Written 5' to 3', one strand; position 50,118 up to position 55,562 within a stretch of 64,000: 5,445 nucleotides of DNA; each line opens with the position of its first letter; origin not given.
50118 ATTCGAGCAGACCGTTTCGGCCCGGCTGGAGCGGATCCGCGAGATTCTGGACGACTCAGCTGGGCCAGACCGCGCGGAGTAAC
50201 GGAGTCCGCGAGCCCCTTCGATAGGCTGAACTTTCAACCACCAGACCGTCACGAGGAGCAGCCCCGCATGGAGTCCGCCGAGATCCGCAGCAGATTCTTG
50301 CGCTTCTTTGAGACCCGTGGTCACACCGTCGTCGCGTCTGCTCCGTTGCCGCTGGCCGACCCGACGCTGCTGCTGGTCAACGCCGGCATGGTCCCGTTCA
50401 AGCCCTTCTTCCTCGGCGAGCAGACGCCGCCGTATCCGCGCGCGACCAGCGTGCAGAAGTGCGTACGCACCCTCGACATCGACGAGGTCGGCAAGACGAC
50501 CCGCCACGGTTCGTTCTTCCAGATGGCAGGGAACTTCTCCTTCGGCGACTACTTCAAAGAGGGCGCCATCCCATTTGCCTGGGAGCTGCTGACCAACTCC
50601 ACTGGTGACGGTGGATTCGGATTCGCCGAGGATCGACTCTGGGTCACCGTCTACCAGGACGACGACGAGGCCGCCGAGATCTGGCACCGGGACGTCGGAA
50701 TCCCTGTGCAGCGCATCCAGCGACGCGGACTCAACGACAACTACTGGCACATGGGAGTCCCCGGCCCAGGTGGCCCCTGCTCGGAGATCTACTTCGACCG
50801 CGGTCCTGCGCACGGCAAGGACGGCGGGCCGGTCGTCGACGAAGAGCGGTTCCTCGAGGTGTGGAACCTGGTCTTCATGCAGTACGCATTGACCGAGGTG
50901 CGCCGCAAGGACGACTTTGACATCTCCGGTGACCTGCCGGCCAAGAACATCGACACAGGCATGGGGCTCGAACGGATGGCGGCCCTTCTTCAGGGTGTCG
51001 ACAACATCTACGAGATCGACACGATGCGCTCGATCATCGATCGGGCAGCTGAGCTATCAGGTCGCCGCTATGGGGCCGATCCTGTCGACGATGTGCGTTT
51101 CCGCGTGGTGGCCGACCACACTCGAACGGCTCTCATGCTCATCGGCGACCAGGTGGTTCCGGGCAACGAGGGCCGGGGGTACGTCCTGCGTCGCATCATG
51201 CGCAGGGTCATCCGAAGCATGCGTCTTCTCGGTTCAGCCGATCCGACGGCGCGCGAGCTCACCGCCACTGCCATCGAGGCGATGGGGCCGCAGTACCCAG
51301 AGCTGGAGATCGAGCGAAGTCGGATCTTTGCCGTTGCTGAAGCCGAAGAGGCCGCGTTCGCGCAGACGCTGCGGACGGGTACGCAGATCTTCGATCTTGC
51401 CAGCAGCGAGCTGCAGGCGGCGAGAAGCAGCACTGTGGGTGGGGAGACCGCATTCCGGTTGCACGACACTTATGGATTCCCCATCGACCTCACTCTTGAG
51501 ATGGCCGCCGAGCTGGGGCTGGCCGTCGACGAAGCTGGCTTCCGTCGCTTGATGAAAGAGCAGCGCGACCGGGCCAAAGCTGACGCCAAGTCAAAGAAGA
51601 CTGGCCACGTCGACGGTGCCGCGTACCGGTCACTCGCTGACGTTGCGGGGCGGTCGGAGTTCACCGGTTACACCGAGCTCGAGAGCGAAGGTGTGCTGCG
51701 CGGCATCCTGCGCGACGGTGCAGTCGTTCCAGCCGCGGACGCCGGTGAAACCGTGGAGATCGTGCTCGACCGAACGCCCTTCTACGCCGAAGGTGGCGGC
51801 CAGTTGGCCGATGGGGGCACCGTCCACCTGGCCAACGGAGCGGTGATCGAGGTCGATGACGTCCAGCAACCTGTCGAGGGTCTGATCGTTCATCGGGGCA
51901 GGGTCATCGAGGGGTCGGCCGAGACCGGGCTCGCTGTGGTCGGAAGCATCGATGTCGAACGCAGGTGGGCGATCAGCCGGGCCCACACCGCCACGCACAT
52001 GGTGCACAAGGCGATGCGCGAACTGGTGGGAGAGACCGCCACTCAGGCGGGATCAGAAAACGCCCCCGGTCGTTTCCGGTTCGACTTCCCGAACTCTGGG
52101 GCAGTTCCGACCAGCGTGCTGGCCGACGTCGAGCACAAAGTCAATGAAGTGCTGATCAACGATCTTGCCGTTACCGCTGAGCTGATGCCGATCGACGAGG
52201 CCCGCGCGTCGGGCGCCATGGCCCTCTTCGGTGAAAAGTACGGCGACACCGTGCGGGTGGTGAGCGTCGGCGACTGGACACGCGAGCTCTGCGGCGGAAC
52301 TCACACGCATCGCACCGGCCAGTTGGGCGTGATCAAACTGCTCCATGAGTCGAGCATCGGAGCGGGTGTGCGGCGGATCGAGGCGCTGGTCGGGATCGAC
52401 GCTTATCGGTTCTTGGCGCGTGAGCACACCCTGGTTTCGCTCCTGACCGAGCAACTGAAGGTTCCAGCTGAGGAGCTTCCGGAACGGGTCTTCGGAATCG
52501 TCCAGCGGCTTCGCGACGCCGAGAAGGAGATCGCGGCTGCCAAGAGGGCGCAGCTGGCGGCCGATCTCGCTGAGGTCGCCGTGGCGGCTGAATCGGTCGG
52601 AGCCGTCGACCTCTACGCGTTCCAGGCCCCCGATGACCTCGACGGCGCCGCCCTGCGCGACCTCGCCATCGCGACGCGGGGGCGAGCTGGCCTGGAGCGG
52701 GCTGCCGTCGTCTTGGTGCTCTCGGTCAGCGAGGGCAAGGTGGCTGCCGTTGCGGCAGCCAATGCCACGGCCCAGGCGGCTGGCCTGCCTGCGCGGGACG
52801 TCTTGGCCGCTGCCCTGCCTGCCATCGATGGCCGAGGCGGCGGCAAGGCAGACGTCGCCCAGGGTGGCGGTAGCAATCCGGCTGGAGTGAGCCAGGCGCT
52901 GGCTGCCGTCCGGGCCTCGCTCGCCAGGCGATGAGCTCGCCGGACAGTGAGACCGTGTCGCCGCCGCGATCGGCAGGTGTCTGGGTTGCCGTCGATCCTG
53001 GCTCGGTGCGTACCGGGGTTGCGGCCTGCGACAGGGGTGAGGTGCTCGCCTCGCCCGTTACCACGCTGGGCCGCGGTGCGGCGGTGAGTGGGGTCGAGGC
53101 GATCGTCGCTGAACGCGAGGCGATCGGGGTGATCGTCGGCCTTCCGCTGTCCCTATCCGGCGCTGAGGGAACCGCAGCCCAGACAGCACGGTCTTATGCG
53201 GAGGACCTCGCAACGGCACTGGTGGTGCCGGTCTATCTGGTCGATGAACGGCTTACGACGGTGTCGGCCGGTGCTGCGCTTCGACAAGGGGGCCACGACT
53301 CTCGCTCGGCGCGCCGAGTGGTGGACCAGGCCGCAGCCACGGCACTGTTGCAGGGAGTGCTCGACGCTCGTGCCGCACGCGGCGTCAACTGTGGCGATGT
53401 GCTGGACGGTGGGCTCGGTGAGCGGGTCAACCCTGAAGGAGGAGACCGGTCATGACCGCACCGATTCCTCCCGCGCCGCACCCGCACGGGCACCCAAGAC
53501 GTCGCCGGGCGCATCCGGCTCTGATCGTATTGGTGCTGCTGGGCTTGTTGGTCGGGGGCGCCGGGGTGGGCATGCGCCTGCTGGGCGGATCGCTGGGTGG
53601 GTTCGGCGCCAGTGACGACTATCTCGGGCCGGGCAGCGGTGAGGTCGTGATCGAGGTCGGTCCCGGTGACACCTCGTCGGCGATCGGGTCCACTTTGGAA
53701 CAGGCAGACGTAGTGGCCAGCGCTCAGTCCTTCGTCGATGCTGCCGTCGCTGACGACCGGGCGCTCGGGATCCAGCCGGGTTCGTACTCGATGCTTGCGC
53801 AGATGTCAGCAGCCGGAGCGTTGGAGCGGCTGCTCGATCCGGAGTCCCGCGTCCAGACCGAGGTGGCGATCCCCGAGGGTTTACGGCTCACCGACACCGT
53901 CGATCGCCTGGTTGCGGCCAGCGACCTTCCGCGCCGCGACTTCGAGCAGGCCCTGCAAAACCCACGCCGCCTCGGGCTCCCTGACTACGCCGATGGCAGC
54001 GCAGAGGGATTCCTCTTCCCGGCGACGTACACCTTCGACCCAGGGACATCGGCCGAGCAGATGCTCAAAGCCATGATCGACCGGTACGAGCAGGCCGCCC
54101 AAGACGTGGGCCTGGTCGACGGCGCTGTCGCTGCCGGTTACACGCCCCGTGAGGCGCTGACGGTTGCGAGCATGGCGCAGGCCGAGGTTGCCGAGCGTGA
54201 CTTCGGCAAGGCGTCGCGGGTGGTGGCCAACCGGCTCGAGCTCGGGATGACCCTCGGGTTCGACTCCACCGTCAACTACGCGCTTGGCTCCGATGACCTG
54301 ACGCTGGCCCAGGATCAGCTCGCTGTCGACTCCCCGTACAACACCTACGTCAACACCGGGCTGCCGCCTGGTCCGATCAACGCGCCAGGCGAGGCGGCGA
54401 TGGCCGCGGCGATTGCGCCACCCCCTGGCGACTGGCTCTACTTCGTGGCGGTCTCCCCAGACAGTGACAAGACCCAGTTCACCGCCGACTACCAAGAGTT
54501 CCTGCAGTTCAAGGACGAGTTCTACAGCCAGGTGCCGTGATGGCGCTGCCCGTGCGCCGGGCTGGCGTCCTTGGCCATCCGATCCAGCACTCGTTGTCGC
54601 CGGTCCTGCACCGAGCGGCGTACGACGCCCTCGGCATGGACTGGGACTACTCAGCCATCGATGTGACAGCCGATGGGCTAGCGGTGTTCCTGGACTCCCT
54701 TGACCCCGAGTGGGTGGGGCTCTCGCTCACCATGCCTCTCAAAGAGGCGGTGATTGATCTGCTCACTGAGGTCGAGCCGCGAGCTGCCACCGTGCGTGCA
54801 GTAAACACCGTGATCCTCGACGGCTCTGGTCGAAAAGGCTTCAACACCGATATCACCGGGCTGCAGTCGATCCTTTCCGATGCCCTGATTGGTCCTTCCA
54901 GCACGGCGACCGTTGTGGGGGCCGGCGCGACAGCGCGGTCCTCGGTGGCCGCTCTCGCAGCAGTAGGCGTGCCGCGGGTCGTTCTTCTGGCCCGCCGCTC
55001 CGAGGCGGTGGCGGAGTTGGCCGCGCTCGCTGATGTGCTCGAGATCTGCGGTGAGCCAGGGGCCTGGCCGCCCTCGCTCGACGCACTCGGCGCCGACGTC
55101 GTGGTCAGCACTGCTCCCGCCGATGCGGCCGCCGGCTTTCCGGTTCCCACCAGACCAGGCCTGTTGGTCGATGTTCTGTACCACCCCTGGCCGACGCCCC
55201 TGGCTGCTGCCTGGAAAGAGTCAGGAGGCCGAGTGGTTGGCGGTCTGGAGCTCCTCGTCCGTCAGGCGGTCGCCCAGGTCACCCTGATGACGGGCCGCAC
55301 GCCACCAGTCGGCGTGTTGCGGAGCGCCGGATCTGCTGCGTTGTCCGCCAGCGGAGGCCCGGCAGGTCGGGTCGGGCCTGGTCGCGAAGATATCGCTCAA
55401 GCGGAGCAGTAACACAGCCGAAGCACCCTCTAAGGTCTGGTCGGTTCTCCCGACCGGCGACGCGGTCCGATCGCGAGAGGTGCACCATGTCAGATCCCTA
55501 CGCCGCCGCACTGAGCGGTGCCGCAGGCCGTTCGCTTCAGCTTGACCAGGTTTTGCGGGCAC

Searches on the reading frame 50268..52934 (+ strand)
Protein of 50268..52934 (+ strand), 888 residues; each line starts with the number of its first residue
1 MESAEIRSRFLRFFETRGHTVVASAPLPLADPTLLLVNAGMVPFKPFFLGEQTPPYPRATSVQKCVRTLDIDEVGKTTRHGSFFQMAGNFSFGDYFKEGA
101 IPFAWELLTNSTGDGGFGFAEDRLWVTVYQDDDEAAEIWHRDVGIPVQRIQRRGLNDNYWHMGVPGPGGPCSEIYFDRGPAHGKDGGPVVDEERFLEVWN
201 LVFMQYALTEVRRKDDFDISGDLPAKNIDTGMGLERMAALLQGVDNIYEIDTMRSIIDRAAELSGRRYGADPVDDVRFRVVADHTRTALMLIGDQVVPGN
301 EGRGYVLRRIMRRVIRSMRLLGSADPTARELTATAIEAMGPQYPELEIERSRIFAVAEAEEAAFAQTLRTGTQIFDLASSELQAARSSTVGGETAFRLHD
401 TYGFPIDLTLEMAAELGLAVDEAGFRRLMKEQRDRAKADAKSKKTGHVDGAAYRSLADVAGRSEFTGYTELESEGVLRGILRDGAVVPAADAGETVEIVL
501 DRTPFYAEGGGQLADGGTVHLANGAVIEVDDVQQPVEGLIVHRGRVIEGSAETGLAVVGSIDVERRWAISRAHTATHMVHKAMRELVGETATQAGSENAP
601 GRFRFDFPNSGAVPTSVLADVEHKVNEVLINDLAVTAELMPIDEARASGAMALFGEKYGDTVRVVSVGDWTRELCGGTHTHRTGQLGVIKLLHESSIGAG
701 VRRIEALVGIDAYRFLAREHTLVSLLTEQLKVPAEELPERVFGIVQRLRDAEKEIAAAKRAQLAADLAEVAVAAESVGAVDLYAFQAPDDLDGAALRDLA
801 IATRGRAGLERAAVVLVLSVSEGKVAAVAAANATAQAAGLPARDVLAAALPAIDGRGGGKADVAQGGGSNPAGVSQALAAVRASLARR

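Call 24: search_protein_families(library=pfam, proteins=[window:50268-52934:+], max_evalue=0.001)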
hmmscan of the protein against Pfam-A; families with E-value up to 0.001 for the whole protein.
window:50268-52934:+ (888 aa): 3 families
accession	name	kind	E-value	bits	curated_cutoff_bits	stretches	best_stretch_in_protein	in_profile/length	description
PF01411.24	tRNA-synt_2c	-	2.9e-180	600.9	30.3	1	5-564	1-551/552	tRNA synthetases class II (A)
PF07973.19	tRNA_SAD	-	1.8e-16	60.3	24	1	662-705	1-44/44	Threonyl and Alanyl tRNA synthetase second additional domain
PF02272.25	DHHA1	-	2.2e-07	31.7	25.9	1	801-885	21-100/102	DHHA1 domain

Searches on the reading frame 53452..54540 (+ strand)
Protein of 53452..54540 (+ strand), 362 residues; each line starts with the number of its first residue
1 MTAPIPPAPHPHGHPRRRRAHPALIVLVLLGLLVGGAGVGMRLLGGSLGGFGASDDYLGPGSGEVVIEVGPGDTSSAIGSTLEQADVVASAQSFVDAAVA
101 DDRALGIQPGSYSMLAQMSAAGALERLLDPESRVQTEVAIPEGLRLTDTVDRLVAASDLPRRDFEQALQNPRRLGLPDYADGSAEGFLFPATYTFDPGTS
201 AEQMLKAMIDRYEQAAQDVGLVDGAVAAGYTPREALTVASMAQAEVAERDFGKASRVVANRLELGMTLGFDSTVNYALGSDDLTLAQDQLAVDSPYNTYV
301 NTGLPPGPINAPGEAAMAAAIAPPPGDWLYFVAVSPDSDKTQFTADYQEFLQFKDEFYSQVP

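Call 24: search_protein_families(library=pfam, proteins=[window:53452-54540:+], max_evalue=0.001)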
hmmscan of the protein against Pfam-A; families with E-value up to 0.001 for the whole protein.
window:53452-54540:+ (362 aa): 1 family
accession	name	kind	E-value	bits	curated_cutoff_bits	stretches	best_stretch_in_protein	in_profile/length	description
PF02618.21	YceG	-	7.2e-71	239.3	32.4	1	67-353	1-272/275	YceG-like family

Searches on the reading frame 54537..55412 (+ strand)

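Call 24: search_protein_families(library=pfam, proteins=[window:54537-55412:+], max_evalue=0.001)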
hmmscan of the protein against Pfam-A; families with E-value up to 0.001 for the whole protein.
window:54537-55412:+ (291 aa): 2 families
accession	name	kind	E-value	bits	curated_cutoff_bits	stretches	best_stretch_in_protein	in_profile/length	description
PF08501.16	Shikimate_dh_N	-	4.4e-24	85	27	1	11-92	1-83/83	Shikimate dehydrogenase substrate binding domain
PF18317.6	SDH_C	-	6.4e-08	32.6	25.8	1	236-263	1-28/31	Shikimate 5'-dehydrogenase C-terminal domain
